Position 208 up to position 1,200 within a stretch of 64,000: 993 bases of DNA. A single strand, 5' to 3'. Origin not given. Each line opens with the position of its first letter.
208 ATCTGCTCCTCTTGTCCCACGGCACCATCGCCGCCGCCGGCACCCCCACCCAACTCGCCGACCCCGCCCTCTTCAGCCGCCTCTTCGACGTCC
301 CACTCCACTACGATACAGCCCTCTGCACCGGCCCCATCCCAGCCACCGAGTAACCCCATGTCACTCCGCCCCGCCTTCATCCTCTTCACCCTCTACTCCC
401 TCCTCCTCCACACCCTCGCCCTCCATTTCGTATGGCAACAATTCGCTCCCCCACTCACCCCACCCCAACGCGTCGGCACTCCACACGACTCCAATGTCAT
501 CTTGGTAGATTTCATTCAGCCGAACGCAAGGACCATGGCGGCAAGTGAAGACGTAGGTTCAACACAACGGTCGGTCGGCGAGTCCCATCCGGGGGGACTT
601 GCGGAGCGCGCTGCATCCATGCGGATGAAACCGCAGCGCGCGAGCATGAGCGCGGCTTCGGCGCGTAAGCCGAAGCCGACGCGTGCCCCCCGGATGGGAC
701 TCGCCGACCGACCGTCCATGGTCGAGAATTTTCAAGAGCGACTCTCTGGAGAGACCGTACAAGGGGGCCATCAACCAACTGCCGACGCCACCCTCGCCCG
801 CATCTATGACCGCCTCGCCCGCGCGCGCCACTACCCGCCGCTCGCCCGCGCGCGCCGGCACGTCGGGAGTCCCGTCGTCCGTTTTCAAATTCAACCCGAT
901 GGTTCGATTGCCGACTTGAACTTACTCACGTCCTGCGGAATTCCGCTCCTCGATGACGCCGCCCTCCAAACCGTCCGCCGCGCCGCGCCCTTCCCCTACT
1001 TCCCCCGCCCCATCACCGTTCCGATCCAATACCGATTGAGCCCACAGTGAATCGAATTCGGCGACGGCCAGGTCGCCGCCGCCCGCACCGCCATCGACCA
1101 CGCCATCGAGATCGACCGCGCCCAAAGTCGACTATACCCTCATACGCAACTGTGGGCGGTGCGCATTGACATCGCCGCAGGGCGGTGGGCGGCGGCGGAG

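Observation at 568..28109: Family 1: three ~150-nt elements with unrelated stems but conserved junction sequences (568-714, 4312-4461, 27958-28109)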

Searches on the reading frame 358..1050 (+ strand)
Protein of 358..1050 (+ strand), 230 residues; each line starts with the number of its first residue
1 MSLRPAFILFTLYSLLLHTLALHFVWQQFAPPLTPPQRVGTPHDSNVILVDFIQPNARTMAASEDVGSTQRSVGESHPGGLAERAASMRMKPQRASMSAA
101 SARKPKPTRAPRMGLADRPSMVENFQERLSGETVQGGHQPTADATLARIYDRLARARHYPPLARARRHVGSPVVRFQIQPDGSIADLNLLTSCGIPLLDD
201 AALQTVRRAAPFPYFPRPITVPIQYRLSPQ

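Call 19: find_homologous_proteins(query=window:358-1050:+)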
Query window:358-1050:+ (230 aa): 1 proteins with E <= 0.001 among 1465 candidates.
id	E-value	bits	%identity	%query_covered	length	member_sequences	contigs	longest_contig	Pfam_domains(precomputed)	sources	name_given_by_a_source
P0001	4.9e-86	306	100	62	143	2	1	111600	PF03544.20,PF13103.12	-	-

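Call 20: find_encoding_contigs(protein=P0001, flank=10000, max_places=6)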
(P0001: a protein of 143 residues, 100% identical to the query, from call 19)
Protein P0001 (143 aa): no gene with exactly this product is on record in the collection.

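Call 112: list_cluster_members(proteins=[P0001, window:358-1047:+, window:28164-28724:+])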
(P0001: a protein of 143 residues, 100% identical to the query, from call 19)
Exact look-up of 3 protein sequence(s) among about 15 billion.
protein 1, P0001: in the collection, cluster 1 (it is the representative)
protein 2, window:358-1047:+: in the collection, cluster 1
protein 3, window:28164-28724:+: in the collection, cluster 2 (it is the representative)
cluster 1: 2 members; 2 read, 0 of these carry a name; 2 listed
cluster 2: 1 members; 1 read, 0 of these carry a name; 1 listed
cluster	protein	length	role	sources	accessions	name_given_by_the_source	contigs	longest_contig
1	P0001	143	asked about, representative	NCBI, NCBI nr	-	-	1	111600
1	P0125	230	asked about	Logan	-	-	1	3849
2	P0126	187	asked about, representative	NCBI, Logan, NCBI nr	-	-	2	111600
